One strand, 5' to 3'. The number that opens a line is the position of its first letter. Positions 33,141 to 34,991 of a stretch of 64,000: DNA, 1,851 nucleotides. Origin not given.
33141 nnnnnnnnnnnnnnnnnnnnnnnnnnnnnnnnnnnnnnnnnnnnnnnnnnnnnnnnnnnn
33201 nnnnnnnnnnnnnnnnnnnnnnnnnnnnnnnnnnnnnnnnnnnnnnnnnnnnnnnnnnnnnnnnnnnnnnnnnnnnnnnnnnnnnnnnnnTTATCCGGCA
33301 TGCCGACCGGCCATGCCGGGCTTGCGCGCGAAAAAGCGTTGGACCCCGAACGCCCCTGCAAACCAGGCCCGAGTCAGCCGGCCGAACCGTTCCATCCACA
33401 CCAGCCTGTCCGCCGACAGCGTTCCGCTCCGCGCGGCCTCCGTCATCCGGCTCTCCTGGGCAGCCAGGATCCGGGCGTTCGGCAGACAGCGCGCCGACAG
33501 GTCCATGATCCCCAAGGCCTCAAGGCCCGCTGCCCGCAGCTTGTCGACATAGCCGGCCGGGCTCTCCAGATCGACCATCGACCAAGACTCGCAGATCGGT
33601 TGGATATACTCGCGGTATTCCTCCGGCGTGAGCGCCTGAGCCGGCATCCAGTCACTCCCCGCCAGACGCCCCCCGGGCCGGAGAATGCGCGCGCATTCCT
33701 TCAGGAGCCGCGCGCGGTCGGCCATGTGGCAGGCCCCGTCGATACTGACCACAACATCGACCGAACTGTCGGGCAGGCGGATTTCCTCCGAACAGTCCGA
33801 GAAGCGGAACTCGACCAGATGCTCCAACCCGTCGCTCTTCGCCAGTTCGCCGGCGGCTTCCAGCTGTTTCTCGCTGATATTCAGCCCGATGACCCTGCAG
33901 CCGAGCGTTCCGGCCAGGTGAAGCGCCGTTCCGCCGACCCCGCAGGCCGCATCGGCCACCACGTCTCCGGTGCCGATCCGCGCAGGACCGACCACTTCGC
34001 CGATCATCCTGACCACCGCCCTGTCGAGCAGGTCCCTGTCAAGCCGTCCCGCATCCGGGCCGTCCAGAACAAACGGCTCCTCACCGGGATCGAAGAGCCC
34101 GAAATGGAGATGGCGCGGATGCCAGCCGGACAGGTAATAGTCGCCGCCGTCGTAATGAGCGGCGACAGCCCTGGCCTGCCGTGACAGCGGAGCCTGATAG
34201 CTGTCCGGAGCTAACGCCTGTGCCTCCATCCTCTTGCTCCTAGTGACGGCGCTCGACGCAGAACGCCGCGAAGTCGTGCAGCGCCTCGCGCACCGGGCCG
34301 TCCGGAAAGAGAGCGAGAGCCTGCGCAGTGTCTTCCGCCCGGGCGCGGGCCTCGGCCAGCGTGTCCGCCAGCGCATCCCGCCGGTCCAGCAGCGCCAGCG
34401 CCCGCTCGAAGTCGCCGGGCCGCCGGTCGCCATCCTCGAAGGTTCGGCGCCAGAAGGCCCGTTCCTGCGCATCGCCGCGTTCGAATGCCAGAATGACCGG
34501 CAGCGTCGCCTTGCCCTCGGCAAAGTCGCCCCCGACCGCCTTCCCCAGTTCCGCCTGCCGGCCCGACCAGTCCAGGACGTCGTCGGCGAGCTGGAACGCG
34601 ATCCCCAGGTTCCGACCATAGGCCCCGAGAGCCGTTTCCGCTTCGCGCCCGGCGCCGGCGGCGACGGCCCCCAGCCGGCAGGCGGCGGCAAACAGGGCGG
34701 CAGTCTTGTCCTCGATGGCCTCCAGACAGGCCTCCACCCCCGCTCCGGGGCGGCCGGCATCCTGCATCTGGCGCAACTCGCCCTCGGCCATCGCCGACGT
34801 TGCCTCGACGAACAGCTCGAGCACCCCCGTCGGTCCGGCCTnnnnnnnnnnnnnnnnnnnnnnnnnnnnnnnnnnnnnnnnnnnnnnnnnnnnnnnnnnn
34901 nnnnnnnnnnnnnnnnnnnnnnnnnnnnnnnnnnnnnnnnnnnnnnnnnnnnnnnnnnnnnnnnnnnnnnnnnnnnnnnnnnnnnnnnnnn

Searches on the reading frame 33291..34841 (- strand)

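Call 25: search_protein_families(library=ncbifam, proteins=[window:33291-34841:-], max_evalue=0.001)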
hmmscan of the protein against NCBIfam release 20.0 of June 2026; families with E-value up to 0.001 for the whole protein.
window:33291-34841:- (516 aa): 33 families (the best 25 are shown)
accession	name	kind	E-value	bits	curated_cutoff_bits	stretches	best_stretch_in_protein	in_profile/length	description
NF041675.1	sarc_dimgly_tmase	equivalog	4.9e-29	102.1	550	1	222-483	11-252/278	sarcosine/dimethylglycine N-methyltransferase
NF045667.1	MTase_DVU1556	equivalog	1.1e-14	54.4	155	1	284-447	15-167/213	DVU_1556 family methyltransferase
NF008823.0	PRK11873.1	subfamily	1.7e-14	53.9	263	1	287-463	73-246/272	arsenite methyltransferase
NF041537.1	ArsM_AhpD_UU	exception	1.2e-13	50.6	510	1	287-408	72-193/345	arsenite methyltransferase/AhpD domain selenoprotein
NF041943.1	GPPMT_Stmyces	equivalog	3.4e-11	43.5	400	1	288-457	74-238/272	geranyl diphosphate 2-C-methyltransferase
NF047649.1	MTase_UXPK_star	exception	3.4e-11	42.7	460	1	285-408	71-194/283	methyltransferase/UXPK-star double selenoprotein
NF043040.1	corrin_prot_MT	hypoth_equivalog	6.3e-11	42.1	180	1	291-399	41-151/216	corrinoid protein-associated methyltransferase CpaM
TIGR01934.1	MenG_MenH_UbiE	subfamily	3.7e-10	39.5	158.35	1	290-413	38-160/223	ubiquinone/menaquinone biosynthesis methyltransferase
NF001244.0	PRK00216.1-5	equivalog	7.1e-10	38.6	216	1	291-396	48-154/236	bifunctional demethylmenaquinone methyltransferase/2-methoxy-6-polyprenyl-1,4-benzoquinol methylase UbiE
NF041536.1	ArsM_DUF2284_UU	exception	7.2e-10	37.8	575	1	287-405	72-190/459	arsenite methyltransferase/DUF2284 domain selenoprotein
NF040703.1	cyclopro_CfaB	exception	1.2e-09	37.5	650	1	270-391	138-259/393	C17 cyclopropane fatty acid synthase CfaB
NF045825.1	FAmtase_mtf2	equivalog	4.4e-09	35.9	400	1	291-401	58-164/248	fatty-acid O-methyltransferase Mtf2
NF045823.1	PthPhpthDimycoMt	equivalog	7.1e-09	35.2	300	1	291-402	66-173/256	phthiotriol/phenolphthiotriol dimycocerosates methyltransferase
NF053839.1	CPFASynBruc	equivalog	3.1e-08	33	600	1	289-391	172-272/410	cyclopropane fatty acid synthase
NF002910.0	PRK03522.2-3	equivalog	9.8e-08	31.4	558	1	293-355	236-298/383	23S rRNA (uracil(747)-C(5))-methyltransferase RlmC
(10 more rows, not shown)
